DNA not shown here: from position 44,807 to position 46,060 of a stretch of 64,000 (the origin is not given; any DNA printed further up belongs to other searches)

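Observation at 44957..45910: GT8 glycosyltransferase with an N-terminal signal-anchor and extreme AT-richness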

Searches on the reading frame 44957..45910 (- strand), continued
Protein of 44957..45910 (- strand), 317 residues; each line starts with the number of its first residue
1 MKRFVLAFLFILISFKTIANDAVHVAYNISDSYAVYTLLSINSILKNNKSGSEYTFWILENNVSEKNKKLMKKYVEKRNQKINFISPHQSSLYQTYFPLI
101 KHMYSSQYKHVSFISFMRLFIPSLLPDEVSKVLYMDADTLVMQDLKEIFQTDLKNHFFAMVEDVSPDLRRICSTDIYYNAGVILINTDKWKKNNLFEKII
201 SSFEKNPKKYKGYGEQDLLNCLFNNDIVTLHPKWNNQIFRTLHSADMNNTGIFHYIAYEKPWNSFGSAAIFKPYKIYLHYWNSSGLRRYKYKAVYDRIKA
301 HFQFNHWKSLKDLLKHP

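Call 66: list_cluster_members(proteins=[L082:4089-5078:-, L082:5135-5938:-, L082:3488-4015:+, L082:2137-3360:+, L083:1529-2722:+, L083:141-548:+, L082:754-1164:+])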
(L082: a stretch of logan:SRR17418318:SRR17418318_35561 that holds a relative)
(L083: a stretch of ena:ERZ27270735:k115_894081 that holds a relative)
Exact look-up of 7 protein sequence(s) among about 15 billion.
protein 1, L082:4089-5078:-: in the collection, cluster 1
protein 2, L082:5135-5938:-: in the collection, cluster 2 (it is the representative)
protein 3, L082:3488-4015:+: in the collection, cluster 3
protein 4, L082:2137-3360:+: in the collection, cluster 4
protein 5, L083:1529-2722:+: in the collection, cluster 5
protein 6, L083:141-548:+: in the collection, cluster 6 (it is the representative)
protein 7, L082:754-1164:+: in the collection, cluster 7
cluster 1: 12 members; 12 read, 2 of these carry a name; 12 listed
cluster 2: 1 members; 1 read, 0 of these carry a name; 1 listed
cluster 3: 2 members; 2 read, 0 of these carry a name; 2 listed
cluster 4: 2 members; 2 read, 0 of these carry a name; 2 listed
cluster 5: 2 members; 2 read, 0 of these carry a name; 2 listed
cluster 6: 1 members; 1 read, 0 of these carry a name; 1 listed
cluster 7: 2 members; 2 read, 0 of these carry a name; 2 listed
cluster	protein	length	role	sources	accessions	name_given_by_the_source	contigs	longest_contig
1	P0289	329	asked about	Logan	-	-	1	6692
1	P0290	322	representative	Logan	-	-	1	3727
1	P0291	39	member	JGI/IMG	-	hypothetical protein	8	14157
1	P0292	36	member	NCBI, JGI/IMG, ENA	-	hypothetical protein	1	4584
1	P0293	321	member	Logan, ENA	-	-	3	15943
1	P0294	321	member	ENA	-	-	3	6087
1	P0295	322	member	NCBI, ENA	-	-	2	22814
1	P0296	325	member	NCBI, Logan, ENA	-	-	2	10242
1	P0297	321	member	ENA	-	-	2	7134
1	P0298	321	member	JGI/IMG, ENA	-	-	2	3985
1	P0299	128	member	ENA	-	-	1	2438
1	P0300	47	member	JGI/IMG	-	-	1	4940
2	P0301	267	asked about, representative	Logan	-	-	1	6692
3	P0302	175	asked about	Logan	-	-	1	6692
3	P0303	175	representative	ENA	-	-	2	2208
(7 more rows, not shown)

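Call 67: find_related_loci(query=A1, collection=viral_contigs, flank=8000)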
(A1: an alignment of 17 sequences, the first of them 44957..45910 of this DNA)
Query A1 (317 aa) in viral_contigs; peptide patterns used: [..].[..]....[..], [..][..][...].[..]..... (x = any residue, [..] = any of these).
90 stretches matched a pattern, but none encodes a relative of the query by tblastn (E <= 1e-3).
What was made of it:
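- Tried and rejected: Phage- or plasmid-borne serotype-conversion cassette: no relative in IMG/VR (call 67).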

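Call 68: search_dna_similar(query=window:44957-45910:-, collection=plasmids, mode=protein, max_rows=8)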
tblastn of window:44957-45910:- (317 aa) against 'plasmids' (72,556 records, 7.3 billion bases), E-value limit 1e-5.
Records with a match: 131; places in all: 156; records where one place covers at least 80% of the query: 15.
Best place of each record, by identity: <60% 131.
By first word of the organism name: Rhizobium 36; Enterococcus 22; Escherichia 10; Pediococcus 7; Levilactobacillus 6; Lactiplantibacillus 4; Enterobacter 4; Sinorhizobium 3; Pasteurella 3; Citrobacter 3; and 26 more.
By predicted mobility (MOB-suite, as given by PLSDB): non-mobilizable 86; conjugative 24; mobilizable 21.
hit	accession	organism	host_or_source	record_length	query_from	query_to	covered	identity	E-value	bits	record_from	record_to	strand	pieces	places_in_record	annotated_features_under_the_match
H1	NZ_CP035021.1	Lactiplantibacillus plantarum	Tibet kefir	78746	15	299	90%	29.0%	4e-18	92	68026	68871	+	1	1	glycosyltransferase family 8 protein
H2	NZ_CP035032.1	Lactiplantibacillus plantarum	Tibet kefir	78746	15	299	90%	29.0%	4e-18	92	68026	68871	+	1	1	glycosyltransferase family 8 protein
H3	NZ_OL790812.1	Proteus mirabilis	-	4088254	24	265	76%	32.0%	3e-19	96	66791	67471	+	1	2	none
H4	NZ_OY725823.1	Parabacteroides distasonis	-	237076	31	303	86%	28.3%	1e-22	105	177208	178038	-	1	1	glycosyltransferase family 8 protein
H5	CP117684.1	Latilactobacillus curvatus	Pig,Single cell,feces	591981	21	275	80%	27.3%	8e-23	106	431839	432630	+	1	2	glycosyltransferase family 8 protein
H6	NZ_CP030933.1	Enterococcus gilvus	cow,milk,milk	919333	18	277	82%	26.8%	2e-26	116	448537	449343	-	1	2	glycosyltransferase family 8 protein (x2)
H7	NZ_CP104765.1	Enterococcus raffinosus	Homo sapiens,urine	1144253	21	288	85%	26.0%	2e-20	99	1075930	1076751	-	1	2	record has no annotation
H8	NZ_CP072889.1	Enterococcus raffinosus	stream/river surface water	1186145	21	288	85%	26.0%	2e-20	99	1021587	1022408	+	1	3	record has no annotation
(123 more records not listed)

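Call 69: search_dna_similar(query=window:44957-45910:-, collection=phages, mode=protein, max_rows=8)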
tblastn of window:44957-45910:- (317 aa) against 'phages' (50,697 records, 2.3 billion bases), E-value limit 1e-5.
Records with a match: 16; places in all: 25; records where one place covers at least 80% of the query: 4.
Best place of each record, by identity: <60% 16.
By first word of the organism name: Bacteriophage 8; Salmonella 3; Campylobacter 2; Listeria 2; Enterococcus 1.
By host as written in the record: - 8; Campylobacter jejuni 2; Listeria monocytogenes 2; Homo sapiens 2; Enterococcus faecalis 1; Salmonella enterica subsp. enterica serovar Kentucky 1.
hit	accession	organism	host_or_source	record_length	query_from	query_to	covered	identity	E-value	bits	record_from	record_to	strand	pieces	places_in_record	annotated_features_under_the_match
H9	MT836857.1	Bacteriophage sp.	human fecal samples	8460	16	263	78%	31.0%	9e-25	110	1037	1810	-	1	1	record has no annotation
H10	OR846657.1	Enterococcus phage Efs 1-1-1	Enterococcus faecalis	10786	31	304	86%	27.8%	2e-28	120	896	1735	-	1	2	record has no annotation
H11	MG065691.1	Campylobacter phage A11a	Campylobacter jejuni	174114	5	279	87%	25.0%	4e-10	67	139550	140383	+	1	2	record has no annotation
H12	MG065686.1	Campylobacter phage A18a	Campylobacter jejuni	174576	5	279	87%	25.0%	4e-10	67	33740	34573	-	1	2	record has no annotation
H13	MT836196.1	Bacteriophage sp.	human fecal samples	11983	23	299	87%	24.3%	2e-18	91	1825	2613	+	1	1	record has no annotation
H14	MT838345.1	Bacteriophage sp.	human fecal samples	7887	26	235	66%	31.5%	3e-24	108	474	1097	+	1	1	record has no annotation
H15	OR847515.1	Listeria phage LM 4-11-1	Listeria monocytogenes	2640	22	265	77%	26.9%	6e-22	101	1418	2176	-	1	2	record has no annotation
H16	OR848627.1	Listeria phage LM 4-14-1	Listeria monocytogenes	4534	22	265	77%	26.9%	6e-22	101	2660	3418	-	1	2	record has no annotation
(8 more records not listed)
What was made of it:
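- Closest known: GtrA/GtrB/GtrC O-antigen glucosylation. Different: No phage or plasmid carries the clade (calls 67-69).
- Tried and rejected: Annotated phages and plasmids carry only generic GT8s at 32 % identity or less (calls 68, 69).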
